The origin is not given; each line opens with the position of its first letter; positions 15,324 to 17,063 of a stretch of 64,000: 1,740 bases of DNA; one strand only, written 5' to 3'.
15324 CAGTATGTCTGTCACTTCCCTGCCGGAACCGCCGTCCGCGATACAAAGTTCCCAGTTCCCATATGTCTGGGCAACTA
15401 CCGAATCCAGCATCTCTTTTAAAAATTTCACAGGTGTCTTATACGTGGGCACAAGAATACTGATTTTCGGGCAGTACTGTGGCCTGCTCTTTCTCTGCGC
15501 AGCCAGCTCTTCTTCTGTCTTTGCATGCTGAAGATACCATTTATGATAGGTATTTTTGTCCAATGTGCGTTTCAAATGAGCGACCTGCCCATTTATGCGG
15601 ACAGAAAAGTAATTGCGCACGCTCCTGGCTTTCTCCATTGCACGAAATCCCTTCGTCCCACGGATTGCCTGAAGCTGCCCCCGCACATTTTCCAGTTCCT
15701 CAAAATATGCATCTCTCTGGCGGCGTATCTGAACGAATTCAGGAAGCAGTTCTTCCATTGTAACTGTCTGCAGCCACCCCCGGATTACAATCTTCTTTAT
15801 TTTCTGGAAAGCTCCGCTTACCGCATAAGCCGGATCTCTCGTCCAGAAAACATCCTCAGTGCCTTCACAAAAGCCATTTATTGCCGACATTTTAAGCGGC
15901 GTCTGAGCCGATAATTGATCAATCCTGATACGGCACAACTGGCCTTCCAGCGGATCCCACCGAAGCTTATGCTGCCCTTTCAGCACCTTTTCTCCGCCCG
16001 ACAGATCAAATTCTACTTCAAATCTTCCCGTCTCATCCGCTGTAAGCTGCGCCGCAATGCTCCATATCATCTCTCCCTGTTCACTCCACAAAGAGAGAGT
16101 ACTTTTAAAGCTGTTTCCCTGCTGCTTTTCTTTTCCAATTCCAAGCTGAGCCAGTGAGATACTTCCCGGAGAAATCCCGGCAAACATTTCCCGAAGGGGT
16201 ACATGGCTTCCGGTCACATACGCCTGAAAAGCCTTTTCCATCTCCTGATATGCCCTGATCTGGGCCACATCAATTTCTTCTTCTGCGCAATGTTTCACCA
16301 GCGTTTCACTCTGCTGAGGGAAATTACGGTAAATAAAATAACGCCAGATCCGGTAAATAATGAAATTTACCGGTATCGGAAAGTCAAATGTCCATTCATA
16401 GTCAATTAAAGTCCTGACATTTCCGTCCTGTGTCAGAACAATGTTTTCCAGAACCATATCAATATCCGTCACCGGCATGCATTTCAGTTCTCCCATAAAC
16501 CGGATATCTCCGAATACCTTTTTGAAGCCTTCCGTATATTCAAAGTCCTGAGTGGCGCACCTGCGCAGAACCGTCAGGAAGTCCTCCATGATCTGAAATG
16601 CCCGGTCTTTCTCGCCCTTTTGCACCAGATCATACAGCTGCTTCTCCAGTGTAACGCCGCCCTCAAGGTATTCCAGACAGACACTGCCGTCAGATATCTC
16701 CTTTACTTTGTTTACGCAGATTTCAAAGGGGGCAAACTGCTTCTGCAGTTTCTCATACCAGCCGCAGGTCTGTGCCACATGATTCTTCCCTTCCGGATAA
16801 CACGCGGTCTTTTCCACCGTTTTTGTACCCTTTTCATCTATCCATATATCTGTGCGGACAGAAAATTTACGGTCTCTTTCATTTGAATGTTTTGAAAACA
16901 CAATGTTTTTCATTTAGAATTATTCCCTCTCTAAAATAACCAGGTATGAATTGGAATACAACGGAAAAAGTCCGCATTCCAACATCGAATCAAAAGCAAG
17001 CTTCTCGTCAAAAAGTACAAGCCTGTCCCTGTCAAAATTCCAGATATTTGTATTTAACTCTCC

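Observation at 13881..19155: Candidate Gram-positive chain-termination/export-gating system: kinase-like domain fused to the polymerase, stand-alone methyltransferase, and Wzt with a cap-binding domain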

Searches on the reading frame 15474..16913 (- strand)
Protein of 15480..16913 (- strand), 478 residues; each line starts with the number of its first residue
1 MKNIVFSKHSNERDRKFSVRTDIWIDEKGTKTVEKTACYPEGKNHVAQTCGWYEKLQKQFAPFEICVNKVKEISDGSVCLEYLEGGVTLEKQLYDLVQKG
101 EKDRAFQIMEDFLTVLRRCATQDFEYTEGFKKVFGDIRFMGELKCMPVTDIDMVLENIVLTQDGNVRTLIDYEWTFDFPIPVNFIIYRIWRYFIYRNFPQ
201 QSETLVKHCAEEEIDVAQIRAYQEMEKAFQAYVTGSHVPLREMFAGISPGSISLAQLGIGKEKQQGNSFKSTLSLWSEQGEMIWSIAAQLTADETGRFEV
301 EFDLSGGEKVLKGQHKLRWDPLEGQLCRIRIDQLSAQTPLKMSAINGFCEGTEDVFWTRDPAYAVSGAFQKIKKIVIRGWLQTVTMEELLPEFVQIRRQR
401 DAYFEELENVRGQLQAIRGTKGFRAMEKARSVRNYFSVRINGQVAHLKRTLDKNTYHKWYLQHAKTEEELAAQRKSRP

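Call 9: search_solved_structures(query=window:15480-16913:-, max_evalue=10, show_alignments=3)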
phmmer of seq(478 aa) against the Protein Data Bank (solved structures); distinct sequences matched with E-value up to 10: 0.

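Call 12: find_homologous_proteins(query=window:15480-16913:-, max_evalue=0.001)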
Query seq(478 aa) (478 aa): 236 proteins with E <= 0.001 among 5402 candidates; the best 120 are listed.
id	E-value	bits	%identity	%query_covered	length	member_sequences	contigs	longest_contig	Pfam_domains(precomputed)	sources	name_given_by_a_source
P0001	3.1e-94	335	38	100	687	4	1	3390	PF10111.15,PF13641.13,PF00535.33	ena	-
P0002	1.8e-61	227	44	57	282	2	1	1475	-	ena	-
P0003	7.8e-58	215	45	54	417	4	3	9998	-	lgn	-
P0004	3.0e-57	213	44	54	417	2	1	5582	-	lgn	-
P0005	5.0e-57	212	44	54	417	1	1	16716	-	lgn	-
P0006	3.5e-55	206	42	54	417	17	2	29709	-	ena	-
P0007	4.2e-55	206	43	54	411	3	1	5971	-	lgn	-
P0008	1.4e-54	204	33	90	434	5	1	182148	-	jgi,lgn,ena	-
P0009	1.5e-53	200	34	81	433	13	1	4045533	-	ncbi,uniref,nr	ncbi:hypothetical protein MCG98_06380 [Ruminococcus sp. OA3]|uniref:hypothetical protein n=1 Tax=Rum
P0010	9.4e-53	198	36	76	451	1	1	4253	-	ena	-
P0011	1.7e-52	197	35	76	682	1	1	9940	PF13847.13,PF13489.13,PF05175.21,PF13649.13,PF08241.19,PF08242.19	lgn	-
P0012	1.8e-52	197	38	70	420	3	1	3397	-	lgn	-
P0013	2.1e-52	197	40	70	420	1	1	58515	-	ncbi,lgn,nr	ncbi:MAG: hypothetical protein Q4C91_08580 [Eubacteriales bacterium]|nr:hypothetical protein [Eubact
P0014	3.4e-52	196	35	65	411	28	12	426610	-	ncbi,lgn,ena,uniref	ncbi:hypothetical protein ACTQWG_00695 [Blautia sp. HCP3S3_H10_1]|uniref:hypothetical protein n=1 Ta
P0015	3.8e-52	196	38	70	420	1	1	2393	-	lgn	-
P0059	5.1e-45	172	31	90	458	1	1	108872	-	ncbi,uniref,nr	ncbi:hypothetical protein IW492_10485 [Enterococcus sp. BWB1-3]|uniref:hypothetical protein n=1 Tax=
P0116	1.0e-35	142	35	58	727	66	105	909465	PF00398.27,PF13489.13,PF13649.13,PF08241.19,PF08242.19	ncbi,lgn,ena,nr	ncbi:MAG TPA: methyltransferase [Candidatus Blautia intestinavium]|nr:methyltransferase [Candidatus 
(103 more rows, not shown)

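Call 18: search_solved_structures(query=A1, max_evalue=10, show_alignments=3)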
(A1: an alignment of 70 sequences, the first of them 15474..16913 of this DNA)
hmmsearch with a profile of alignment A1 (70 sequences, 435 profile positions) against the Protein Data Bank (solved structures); distinct sequences matched with E-value up to 10: 2.
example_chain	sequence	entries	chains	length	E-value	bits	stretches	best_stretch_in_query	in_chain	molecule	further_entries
7muc_AF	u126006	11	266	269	0.25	13.4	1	342-416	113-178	DotF | IcmG (DotF)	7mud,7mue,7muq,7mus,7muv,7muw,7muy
5f3w_B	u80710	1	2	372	0.69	12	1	54-123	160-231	DNA double-strand break repair Rad50 ATPase,DNA double-strand break repair Rad50 ATPase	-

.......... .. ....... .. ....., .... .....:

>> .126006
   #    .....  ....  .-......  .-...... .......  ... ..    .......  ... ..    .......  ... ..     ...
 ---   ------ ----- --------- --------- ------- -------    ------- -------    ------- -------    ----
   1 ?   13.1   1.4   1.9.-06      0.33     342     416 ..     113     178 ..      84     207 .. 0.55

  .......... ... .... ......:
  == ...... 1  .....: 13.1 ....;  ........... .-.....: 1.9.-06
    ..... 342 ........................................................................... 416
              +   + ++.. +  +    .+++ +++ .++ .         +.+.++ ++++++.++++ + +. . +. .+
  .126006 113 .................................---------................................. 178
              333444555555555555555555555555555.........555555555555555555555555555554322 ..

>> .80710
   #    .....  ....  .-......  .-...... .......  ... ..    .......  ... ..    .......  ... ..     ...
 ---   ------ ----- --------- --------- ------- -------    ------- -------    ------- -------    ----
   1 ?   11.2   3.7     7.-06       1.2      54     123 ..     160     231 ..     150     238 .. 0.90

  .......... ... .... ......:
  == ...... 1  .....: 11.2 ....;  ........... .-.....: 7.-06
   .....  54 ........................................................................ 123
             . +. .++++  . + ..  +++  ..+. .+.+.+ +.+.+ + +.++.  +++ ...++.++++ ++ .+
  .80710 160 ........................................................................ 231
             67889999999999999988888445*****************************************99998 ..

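Call 26: predict_structure(alignment_id=A1)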
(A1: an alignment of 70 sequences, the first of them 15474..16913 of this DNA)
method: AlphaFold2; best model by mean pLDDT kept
length: 480 residues; sequences in the alignment: 70
mean_pLDDT: 87.0   pTM: 0.60
mean pLDDT of the five models: 87.0, 86.8, 86.3, 85.3, 85.1
residues with pLDDT >= 90: 287; 70-90: 141; 50-70: 27; < 50: 25
segments of 3 or more residues with pLDDT < 50: 258-265, 443-453, 478-480
pLDDT, mean of each block of 10 residues (from residue 1): 95 92 97 97 95 96 94 94 93 94 95 97 97 96 96 96 88 93 98 83 85 95 97 92 71 52 54 81 81 88 87 88 90 96 92 91 94 95 87 82 91 91 88 71 46 58 80 64
secondary structure, 60 per line:
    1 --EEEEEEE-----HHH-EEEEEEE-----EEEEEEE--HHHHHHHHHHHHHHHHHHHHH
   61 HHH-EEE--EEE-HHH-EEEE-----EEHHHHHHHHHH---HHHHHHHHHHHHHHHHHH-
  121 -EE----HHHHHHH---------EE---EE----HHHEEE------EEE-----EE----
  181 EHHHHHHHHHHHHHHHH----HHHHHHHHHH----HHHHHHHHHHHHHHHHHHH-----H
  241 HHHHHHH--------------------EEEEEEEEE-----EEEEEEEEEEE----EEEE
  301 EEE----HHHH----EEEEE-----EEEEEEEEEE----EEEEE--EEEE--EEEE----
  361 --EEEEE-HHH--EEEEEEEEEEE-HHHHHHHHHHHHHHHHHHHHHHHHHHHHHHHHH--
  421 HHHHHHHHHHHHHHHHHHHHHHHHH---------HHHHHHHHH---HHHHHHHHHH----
elements in order: E3-9 E19-25 E31-37 H40-63 E65-67 E70-72 E78-81 H89-98 H102-119 H128-134 E158-160 E167-169 H182-197 H202-211 H216-234 H240-247 E268-276 E282-292 E297-303 H308-311 E316-320 E326-335 E340-344 E347-350 E353-356 E363-367 E374-384 H386-418 H421-445 H455-463 H467-476

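Call 30: fold_search(model_id=the predicted structure, library=pdb)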
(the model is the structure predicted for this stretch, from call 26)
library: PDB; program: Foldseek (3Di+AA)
matches with E <= 10: 1686; with E <= 0.001: 219
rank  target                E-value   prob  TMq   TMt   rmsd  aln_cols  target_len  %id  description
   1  7szc_C                3.1e-06  1.00  0.28  0.53  10.7       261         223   13  Crystal Structure Analysis of human PRPK complex with a compound (released 2022-12-14)
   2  7szd_A                3.4e-06  1.00  0.28  0.53   6.7       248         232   13  Crystal Structure Analysis of human PRPK complex with a compound (released 2022-12-14)
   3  4r7b_B                3.4e-06  1.00  0.23  0.35  13.5       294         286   12  Crystal structure of pneumococcal LicA in complex with choline (released 2015-08-12)
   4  5uxd_B                6.0e-06  1.00  0.24  0.36  13.3       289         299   10  Crystal structure of macrolide 2'-phosphotransferase MphH from Brachybacterium faecium in complex with azithromycin (released 2017-08-23)
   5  6wqx_D                7.0e-06  1.00  0.28  0.53  10.6       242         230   12  Human PRPK-TPRKB complex (released 2021-02-17)
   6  6zxg_z                7.0e-06  1.00  0.25  0.32   9.4       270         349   10  Cryo-EM structure of a late human pre-40S ribosomal subunit - State H1 (released 2020-12-02)
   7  5uxb_A                7.4e-06  1.00  0.27  0.40  13.3       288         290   11  Crystal structure of macrolide 2'-phosphotransferase MphH from Brachybacterium faecium, apoenzyme (released 2017-07-26)
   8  7szc_A                7.9e-06  1.00  0.29  0.55  10.6       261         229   12  Crystal Structure Analysis of human PRPK complex with a compound (released 2022-12-14)
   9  7vbt_B                8.3e-06  1.00  0.24  0.36  10.9       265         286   13  Crystal structure of RIOK2 in complex with CQ211 (released 2022-07-06)
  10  7sza_A                8.8e-06  1.00  0.29  0.53  10.6       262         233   13  Crystal Structure Analysis of human PRPK complex with a compound (released 2023-01-25)
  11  7w15_B                9.3e-06  1.00  0.25  0.37  12.1       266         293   11  Crystal Structure of MPH-E in complex with GTP and Erythromycin (released 2023-04-26)
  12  7sza_C                1.1e-05  1.00  0.30  0.56   6.2       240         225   13  Crystal Structure Analysis of human PRPK complex with a compound (released 2023-01-25)
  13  7w1a_A                1.2e-05  1.00  0.25  0.39  14.5       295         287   12  Crystal Structure of MPH-E in complex with GMP and Azithromycin (released 2023-04-26)
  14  4r77_A                1.2e-05  1.00  0.22  0.34  13.4       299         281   12  Crystal structure of choline kinase LicA from Streptococcus pneumoniae (released 2015-08-12)
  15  7szb_A                1.2e-05  1.00  0.29  0.54  10.4       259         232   13  Crystal Structure Analysis of human PRPK complex with a compound (released 2023-01-25)
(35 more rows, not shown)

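Call 37: find_encoding_contigs(protein=P0116, flank=9000, max_places=1)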
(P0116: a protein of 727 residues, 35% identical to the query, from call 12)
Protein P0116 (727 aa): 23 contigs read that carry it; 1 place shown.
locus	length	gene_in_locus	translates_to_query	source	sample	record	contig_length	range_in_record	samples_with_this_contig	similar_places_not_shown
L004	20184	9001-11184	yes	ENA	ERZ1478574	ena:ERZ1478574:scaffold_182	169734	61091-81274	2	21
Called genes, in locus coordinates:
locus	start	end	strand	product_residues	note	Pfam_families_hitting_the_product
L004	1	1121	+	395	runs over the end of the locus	PF01071:GARS_A, PF02655:ATP-grasp_3, PF13535:ATP-grasp_4, PF18603:LAL_C2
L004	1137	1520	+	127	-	PF00892:EamA (weak)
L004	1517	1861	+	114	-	PF08449:UAA (weak), PF00892:EamA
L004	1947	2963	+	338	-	PF00535:Glycos_transf_2, PF10111:Glyco_tranf_2_2 (weak), PF13641:Glyco_tranf_2_3 (faint)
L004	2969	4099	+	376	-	PF01041:DegT_DnrJ_EryC1, PF00155:Aminotran_1_2, PF00266:Aminotran_5 (weak)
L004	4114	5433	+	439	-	PF00768:Peptidase_S11, PF00905:Transpeptidase (faint)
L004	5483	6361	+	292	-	PF00483:NTP_transferase, PF12804:NTP_transf_3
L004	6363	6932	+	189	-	PF00908:dTDP_sugar_isom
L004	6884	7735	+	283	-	PF01061:ABC2_membrane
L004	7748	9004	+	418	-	PF00005:ABC_tran, PF14524:Wzt_C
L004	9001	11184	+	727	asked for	PF00398:RrnaAD (weak), PF13489:Methyltransf_23, PF08241:Methyltransf_11 (weak), PF08242:Methyltransf_12, PF13649:Methyltransf_25 (weak)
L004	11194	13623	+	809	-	PF13506:Glyco_transf_21 (faint), PF00535:Glycos_transf_2, PF13641:Glyco_tranf_2_3 (weak), PF13632:Glyco_trans_2_3 (faint), PF13641:Glyco_tranf_2_3, PF00535:Glycos_transf_2, PF10111:Glyco_tranf_2_2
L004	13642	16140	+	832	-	PF13506:Glyco_transf_21 (faint), PF00535:Glycos_transf_2, PF10111:Glyco_tranf_2_2 (weak), PF13641:Glyco_tranf_2_3, PF13632:Glyco_trans_2_3 (faint), PF00535:Glycos_transf_2, PF13641:Glyco_tranf_2_3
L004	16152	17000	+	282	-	PF01370:Epimerase, PF04321:RmlD_sub_bind, PF01073:3Beta_HSD, PF02719:Polysacc_synt_2, PF07993:NAD_binding_4, PF16363:GDP_Man_Dehyd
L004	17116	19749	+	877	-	PF09586:YfhO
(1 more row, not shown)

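Call 38: find_encoding_contigs(protein=P0009, flank=9000, max_places=1)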
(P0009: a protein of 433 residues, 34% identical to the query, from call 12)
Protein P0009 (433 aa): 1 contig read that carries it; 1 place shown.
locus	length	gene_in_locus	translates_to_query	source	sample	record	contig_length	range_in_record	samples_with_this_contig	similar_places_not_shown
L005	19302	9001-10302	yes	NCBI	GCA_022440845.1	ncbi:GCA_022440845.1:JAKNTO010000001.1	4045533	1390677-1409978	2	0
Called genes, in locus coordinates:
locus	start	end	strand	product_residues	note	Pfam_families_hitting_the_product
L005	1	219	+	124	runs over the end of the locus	PF10066:DUF2304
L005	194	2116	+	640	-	PF09913:DUF2142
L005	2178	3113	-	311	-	PF13565:HTH_32 (weak), PF00665:rve, PF13683:rve_3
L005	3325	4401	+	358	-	PF01073:3Beta_HSD, PF01370:Epimerase, PF02719:Polysacc_synt_2, PF04321:RmlD_sub_bind, PF07993:NAD_binding_4, PF16363:GDP_Man_Dehyd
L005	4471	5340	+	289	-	PF00483:NTP_transferase, PF12804:NTP_transf_3 (weak)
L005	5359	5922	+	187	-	PF00908:dTDP_sugar_isom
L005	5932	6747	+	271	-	PF01061:ABC2_membrane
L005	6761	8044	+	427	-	PF00005:ABC_tran, PF14524:Wzt_C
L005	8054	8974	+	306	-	PF13489:Methyltransf_23, PF13649:Methyltransf_25 (weak), PF13847:Methyltransf_31 (weak), PF08241:Methyltransf_11, PF08242:Methyltransf_12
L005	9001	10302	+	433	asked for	-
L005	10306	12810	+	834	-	PF13712:Glyco_tranf_2_5 (faint), PF00535:Glycos_transf_2, PF10111:Glyco_tranf_2_2, PF13641:Glyco_tranf_2_3, PF13632:Glyco_trans_2_3 (weak), PF00535:Glycos_transf_2, PF10111:Glyco_tranf_2_2 (weak), PF13641:Glyco_tranf_2_3, +1 more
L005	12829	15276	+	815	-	PF00535:Glycos_transf_2, PF10111:Glyco_tranf_2_2 (faint), PF13641:Glyco_tranf_2_3 (weak), PF13632:Glyco_trans_2_3 (faint), PF00535:Glycos_transf_2, PF13641:Glyco_tranf_2_3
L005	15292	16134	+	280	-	PF01370:Epimerase, PF04321:RmlD_sub_bind, PF01073:3Beta_HSD, PF02719:Polysacc_synt_2, PF16363:GDP_Man_Dehyd, PF07993:NAD_binding_4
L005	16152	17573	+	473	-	PF13231:PMT_2 (weak)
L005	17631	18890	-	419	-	PF02222:ATP-grasp (faint), PF13535:ATP-grasp_4 (weak)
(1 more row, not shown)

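Call 39: find_encoding_contigs(protein=P0059, flank=9000, max_places=1)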
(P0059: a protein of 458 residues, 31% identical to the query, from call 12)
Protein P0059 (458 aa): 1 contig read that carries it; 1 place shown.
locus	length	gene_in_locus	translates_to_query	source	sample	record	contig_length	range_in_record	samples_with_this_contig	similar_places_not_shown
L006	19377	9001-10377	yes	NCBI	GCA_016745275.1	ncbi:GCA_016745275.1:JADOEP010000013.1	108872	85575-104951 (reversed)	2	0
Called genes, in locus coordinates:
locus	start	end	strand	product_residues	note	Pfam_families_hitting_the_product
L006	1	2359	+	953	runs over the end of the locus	PF01183:Glyco_hydro_25, PF08481:GBS_Bsp-like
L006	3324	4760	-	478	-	PF01943:Polysacc_synt, PF01554:MatE (weak)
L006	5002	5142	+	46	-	-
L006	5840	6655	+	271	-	PF01061:ABC2_membrane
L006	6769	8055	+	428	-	PF00005:ABC_tran, PF14524:Wzt_C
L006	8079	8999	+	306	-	PF01135:PCMT (faint), PF13489:Methyltransf_23, PF02353:CMAS (weak), PF05175:MTS (weak), PF13649:Methyltransf_25 (weak), PF13847:Methyltransf_31 (weak), PF08241:Methyltransf_11 (weak), PF08242:Methyltransf_12, +1 more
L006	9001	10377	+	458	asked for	-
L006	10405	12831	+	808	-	PF00535:Glycos_transf_2, PF10111:Glyco_tranf_2_2 (weak), PF13641:Glyco_tranf_2_3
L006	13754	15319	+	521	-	PF14264:Glucos_trans_II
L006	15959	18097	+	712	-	PF13641:Glyco_tranf_2_3 (faint), PF00535:Glycos_transf_2, PF10111:Glyco_tranf_2_2 (weak), PF00535:Glycos_transf_2, PF10111:Glyco_tranf_2_2 (weak)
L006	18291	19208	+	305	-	PF01745:IPT, PF01715:IPPT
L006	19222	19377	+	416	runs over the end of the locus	PF13167:GTP-bdg_N, PF16360:GTP-bdg_M, PF00025:Arf (weak), PF01926:MMR_HSR1, PF02421:FeoB_N (weak)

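Call 61: search_protein_representatives(alignment_id=A1)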
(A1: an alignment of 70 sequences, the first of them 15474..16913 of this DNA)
Query: 70 sequences, 435 profile positions. Proteins with E-value up to 0.001 (for the whole library): 4260; up to 1e-10: 2758; up to 1e-30: 1610. The best 150 are listed.
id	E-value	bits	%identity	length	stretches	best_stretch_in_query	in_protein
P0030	6.3e-162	555.9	-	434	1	1-429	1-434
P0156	2.1e-159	547.6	-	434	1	1-430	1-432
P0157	8.0e-153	525.9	-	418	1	1-430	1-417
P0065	3.7e-151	520.4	-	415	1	1-428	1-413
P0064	6.3e-150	516.4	-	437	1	1-425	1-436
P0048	2.2e-149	514.6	-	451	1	1-429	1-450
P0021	1.5e-148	511.8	-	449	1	1-433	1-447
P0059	2.1e-145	501.5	-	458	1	1-429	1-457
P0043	1.3e-144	498.9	-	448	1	2-430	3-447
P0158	1.1e-143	495.8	-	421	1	1-431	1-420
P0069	4.5e-143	493.8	-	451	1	1-430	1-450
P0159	4.6e-143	493.7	-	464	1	1-430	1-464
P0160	2.1e-141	488.3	-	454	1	1-430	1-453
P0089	7.7e-140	483.1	-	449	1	1-429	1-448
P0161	3.1e-139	481.1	-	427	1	1-428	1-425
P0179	3.6e-127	441.4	-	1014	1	1-428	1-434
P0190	8.3e-123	427.0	-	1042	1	1-429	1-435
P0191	1.2e-122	426.4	-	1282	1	1-433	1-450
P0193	1.4e-122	426.3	-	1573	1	1-432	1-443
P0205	3.2e-117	408.6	-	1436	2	1-431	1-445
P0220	6.6e-113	394.4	-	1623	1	1-415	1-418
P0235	2.0e-107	376.3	-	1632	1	1-428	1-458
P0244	3.5e-106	372.2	-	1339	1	2-428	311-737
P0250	2.6e-104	366.1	-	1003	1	1-256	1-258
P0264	8.9e-103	361.0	-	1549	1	1-428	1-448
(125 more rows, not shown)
